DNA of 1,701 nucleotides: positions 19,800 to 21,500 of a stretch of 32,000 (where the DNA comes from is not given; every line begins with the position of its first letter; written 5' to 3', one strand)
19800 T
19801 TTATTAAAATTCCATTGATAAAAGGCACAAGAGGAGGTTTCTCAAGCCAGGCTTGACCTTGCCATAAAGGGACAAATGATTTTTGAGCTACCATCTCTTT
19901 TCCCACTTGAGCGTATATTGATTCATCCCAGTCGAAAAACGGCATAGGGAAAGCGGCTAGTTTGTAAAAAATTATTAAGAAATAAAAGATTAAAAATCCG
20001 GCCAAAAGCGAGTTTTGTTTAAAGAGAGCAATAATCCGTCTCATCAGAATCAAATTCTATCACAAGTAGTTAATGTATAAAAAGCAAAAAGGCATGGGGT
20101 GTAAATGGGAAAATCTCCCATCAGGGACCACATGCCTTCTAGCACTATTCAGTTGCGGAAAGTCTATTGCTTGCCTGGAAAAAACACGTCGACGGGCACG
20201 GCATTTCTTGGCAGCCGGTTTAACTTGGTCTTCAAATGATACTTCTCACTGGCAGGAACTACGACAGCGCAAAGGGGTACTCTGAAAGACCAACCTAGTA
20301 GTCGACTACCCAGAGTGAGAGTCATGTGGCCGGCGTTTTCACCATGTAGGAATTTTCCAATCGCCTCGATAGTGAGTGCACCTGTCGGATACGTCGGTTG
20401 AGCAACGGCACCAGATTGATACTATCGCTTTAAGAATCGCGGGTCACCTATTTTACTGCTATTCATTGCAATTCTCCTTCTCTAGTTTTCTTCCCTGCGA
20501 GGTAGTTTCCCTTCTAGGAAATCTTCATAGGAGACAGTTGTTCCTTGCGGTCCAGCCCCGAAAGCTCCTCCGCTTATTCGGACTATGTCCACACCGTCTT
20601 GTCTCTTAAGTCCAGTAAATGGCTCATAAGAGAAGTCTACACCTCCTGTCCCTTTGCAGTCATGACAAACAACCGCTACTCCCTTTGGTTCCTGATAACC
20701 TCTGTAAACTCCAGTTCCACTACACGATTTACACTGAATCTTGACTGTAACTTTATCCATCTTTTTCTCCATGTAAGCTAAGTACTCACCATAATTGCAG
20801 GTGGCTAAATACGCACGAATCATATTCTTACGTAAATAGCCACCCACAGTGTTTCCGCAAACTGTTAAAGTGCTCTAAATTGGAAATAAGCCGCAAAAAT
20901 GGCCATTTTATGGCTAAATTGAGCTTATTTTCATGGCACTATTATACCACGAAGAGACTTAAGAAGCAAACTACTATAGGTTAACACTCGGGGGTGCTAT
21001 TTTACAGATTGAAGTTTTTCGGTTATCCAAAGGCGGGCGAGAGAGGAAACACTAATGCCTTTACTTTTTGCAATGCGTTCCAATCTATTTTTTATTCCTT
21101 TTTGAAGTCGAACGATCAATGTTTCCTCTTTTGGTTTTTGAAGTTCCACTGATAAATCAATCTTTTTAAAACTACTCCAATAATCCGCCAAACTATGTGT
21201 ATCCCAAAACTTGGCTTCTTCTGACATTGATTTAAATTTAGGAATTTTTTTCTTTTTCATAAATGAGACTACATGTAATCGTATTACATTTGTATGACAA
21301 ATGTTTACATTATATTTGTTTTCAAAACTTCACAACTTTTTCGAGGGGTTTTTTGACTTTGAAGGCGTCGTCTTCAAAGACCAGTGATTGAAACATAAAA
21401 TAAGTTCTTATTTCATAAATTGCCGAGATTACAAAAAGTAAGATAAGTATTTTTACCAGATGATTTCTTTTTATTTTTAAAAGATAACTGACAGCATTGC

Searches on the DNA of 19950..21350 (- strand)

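Call 6: search_rna_families(source=window, start=19950, end=21350, threshold=evalue, max_evalue=10, show_alignments=3)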
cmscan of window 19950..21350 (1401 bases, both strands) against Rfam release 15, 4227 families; matches with E-value up to 10: 3.
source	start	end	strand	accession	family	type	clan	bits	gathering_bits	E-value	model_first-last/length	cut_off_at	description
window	21115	21239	+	RF00015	U4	Gene; snRNA; splicing;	CL00007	19.3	46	0.095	1-138/138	no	U4 spliceosomal RNA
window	20796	20961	-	RF02862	sRNA_1300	Gene; sRNA;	-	18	48.8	0.24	1-231/231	no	Enterococcus sRNA 1300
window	20638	20670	-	RF01642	ceN54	Gene; snRNA; snoRNA; CD-box;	-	14.3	60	8.7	1-68/68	no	Caenorhabditis snoRNA ceN54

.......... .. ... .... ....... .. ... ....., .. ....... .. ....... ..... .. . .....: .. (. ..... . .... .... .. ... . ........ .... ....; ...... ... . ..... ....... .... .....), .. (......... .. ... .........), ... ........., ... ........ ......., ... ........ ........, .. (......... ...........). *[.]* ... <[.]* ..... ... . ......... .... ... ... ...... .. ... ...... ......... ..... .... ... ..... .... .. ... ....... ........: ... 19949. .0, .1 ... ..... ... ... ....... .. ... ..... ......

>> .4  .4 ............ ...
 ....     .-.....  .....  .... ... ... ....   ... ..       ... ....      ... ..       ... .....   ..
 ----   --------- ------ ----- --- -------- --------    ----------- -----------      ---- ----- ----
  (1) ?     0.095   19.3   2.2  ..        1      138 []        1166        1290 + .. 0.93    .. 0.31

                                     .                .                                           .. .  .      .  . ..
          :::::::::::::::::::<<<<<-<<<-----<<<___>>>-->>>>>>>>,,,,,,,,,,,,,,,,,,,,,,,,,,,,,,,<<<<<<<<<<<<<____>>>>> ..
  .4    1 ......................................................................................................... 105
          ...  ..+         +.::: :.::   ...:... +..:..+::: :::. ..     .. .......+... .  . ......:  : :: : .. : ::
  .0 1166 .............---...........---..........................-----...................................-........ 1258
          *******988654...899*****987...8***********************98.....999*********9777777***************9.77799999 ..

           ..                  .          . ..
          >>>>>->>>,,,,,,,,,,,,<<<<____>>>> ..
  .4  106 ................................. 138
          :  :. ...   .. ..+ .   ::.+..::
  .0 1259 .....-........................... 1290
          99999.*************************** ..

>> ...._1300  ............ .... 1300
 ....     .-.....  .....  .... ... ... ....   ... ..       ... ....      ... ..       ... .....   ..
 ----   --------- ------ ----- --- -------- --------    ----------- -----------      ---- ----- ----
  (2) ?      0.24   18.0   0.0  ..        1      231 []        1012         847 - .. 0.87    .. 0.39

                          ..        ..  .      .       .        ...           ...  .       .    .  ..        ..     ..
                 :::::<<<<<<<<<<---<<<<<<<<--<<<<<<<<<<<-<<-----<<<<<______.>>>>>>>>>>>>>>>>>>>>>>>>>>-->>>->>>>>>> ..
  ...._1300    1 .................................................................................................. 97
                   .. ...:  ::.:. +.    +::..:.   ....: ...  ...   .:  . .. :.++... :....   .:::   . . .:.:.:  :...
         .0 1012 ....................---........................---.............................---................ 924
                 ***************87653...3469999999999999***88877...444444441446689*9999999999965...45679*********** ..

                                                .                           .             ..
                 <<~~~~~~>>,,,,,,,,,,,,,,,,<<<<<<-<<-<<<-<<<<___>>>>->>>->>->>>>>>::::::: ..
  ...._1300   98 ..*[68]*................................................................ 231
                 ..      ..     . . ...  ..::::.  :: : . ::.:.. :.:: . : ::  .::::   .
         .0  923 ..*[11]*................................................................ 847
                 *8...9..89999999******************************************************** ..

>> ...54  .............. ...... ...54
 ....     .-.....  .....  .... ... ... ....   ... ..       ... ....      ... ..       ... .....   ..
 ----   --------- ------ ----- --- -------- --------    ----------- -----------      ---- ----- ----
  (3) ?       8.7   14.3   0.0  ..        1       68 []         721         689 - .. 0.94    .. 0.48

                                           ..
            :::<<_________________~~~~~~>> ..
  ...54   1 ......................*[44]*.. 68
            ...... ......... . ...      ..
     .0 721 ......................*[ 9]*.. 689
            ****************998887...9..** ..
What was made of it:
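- Tried and rejected: I rejected this because no RNase P model scores at all (call 6).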

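Call 18: search_dna_similar(query=window:20040-21330:-, collection=phages, mode=distant, max_evalue=0.01)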
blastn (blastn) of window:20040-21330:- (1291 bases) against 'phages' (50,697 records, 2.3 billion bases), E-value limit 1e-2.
No match.

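Call 101: search_rna_families(sources=[L010, L019, L020, L026, L004], threshold=evalue, max_evalue=10)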
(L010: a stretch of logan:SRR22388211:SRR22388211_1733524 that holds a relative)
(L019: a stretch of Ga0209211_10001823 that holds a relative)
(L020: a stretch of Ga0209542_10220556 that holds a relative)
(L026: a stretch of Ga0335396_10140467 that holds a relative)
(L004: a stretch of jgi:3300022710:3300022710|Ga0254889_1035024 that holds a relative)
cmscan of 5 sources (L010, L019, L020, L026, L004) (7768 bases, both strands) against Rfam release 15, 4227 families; matches with E-value up to 10: 8.
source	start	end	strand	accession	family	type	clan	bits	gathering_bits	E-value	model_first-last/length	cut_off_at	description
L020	1257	1365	+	RF01689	AdoCbl-II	Cis-reg; riboswitch;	CL00101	27.8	36.5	0.0034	1-81/81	no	AdoCbl-II (Cobalamin/B12) riboswitch aptamer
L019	196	268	+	RF00204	snoR12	Gene; snRNA; snoRNA; CD-box;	-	24.8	39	0.4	1-83/83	no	Small nucleolar RNA R12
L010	195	268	+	RF00697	mir-186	Gene; miRNA;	-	21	70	2.8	1-82/82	no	mir-186 microRNA precursor family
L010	190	272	+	RF03908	MIR6459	Gene; miRNA;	-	20.3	100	1.4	1-87/87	no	MIR6459 microRNA precursor family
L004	65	154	+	RF04130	MIR7996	Gene; miRNA;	-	20.3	119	4.9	1-190/190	no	MIR7996 microRNA precursor family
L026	1026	1076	-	RF03361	mir-3136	Gene; miRNA;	-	19.7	86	4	1-78/78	no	mir-3136 microRNA precursor family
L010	252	374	-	RF02193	TCL6_3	Gene; lncRNA;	-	19.4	40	1.2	1-139/139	no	T-cell leukemia/lymphoma 6 conserved region 3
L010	1220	1314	+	RF00084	CsrC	Gene; sRNA;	CL00106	12.4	61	2.8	1-255/255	no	CsrC RNA family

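Call 102: build_rna_model(alignment_id=A7, structure=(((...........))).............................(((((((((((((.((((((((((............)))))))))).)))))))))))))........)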
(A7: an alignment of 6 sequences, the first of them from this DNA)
Model R1 built from alignment A7 (6 sequences, 114 columns); structure: as given.
model positions 99; base pairs 26; branch points 1; effective number of sequences 2.26; information 0.59 bits per position. Calibrated on 0.2 Mb of random sequence (short: E-values are rough).
structure used (alignment columns):
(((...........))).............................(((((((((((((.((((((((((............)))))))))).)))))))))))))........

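Call 103: search_with_rna_model(model_id=R1, sources=[window, L001, L002, L003, L004, L005, L006, L007, L009, L010, L011, L012, L013, L014, L015, L016, L017, L018, L019, L020, L021, L022, L024, L026, L027, L028], max_evalue=1)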
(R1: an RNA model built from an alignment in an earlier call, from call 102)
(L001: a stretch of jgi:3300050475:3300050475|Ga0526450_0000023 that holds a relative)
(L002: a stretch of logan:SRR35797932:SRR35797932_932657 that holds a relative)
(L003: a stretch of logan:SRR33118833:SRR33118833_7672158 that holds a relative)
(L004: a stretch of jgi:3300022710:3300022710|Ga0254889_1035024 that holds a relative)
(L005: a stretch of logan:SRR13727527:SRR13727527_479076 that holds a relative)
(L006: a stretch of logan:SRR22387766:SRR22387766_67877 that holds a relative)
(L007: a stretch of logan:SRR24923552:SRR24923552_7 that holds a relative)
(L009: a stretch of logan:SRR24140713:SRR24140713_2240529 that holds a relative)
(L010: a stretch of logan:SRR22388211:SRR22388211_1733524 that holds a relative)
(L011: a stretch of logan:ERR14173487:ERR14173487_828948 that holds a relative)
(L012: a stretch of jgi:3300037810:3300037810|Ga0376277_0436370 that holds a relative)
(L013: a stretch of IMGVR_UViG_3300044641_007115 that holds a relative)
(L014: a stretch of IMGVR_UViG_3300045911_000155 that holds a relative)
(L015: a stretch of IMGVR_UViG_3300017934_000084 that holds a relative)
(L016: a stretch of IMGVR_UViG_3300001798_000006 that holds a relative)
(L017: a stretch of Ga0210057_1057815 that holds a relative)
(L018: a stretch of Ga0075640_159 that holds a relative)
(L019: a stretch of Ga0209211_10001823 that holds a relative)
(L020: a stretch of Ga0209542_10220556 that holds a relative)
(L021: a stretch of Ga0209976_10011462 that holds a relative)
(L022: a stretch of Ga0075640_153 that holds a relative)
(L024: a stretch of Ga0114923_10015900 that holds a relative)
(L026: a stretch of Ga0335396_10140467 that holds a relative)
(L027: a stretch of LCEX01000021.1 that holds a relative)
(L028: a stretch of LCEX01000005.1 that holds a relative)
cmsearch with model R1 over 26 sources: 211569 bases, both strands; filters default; matches with E-value up to 1: 20.
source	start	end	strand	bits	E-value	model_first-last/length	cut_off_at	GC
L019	1411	1517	-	91.7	1.8e-15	1-99/99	no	0.5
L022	3916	4022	-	91.7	1.8e-15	1-99/99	no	0.5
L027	7309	7415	+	91.7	1.8e-15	1-99/99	no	0.5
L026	1017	1117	-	91.6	1.9e-15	1-99/99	no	0.4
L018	2360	2463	-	86.9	1.5e-14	1-99/99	no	0.43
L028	1432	1535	+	86.9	1.5e-14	1-99/99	no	0.43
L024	2593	2698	-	76.9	1.4e-12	1-99/99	no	0.3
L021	499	604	-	75.4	2.7e-12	1-99/99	no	0.31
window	20789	20873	-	67.8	8.3e-11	1-99/99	no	0.42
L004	51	137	+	63.2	6.5e-10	1-99/99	no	0.38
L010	165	269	+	45.5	1.9e-06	1-99/99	no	0.37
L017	752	867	-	40.1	2.2e-05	1-99/99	no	0.3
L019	1398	1479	+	33.2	0.0005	1-99/99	no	0.52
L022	3903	3984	+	33.2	0.0005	1-99/99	no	0.52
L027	7347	7428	-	33.2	0.0005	1-99/99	no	0.52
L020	1005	1089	-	31.1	0.0013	1-99/99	no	0.4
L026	1004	1085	+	28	0.0051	1-99/99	no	0.43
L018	2348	2425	+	19.2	0.27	1-99/99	no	0.44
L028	1470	1547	-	19.2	0.27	1-99/99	no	0.44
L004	84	129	-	18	0.45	42-88/99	no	0.39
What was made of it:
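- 20776..20934 (-): Conserved 5' leader. It has a small hairpin plus T-run at 20914-20902, the 22-nt motif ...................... at 20873-20852, and the long hairpin P1 at about 20847-20797. Model R1 scores the window copy at 67.8 bits (call 103).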
